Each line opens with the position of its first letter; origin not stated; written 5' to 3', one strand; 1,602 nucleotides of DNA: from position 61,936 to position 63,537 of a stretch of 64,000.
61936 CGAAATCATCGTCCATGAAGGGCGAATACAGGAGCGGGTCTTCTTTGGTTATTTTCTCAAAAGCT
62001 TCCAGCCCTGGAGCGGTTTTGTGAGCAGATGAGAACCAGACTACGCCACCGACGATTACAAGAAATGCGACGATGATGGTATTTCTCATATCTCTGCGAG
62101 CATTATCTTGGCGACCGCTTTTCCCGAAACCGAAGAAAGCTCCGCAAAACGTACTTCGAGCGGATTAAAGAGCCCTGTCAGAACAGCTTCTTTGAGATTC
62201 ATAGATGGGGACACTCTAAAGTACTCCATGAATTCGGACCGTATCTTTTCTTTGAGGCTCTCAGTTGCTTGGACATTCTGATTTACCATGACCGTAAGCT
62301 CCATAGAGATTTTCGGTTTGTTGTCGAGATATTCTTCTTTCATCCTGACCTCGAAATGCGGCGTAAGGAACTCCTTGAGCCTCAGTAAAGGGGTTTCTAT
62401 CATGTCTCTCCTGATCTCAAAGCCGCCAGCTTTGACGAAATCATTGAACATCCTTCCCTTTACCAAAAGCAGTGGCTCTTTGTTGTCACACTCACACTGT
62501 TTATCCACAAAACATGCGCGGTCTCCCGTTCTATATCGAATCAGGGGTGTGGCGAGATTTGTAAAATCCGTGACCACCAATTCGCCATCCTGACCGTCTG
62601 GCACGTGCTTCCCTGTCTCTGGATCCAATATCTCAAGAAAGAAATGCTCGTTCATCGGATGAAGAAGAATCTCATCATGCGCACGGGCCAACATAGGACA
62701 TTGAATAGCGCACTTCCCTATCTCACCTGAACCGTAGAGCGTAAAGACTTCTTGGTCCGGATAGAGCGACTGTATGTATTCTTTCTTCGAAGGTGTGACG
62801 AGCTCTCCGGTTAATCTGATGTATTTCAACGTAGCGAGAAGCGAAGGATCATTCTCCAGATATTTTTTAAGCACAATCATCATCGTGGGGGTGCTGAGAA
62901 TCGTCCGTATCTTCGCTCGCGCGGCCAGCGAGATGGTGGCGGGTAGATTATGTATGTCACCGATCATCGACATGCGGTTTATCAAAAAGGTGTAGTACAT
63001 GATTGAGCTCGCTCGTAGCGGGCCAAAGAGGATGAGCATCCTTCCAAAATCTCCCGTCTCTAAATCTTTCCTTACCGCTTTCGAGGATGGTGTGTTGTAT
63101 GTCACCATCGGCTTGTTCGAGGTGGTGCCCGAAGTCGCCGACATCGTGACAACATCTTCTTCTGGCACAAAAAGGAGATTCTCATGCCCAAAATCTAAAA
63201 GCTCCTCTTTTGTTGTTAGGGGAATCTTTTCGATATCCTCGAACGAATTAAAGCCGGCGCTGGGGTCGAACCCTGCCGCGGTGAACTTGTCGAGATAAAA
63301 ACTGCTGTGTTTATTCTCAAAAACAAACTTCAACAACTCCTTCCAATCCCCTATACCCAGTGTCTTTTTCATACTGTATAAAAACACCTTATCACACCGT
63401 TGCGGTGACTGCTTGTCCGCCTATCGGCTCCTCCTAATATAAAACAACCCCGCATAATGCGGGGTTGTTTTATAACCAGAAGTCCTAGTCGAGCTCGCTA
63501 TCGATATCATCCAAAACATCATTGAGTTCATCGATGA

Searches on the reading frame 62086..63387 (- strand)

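Call 26: search_protein_families(library=pfam, proteins=[window:62086-63387:-], max_evalue=0.001)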
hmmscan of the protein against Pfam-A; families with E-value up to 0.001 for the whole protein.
window:62086-63387:- (433 aa): 1 family
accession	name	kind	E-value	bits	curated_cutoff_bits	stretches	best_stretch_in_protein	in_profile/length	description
PF00501.34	AMP-binding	-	8e-09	35.2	29.9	1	74-272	159-374/384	AMP-binding enzyme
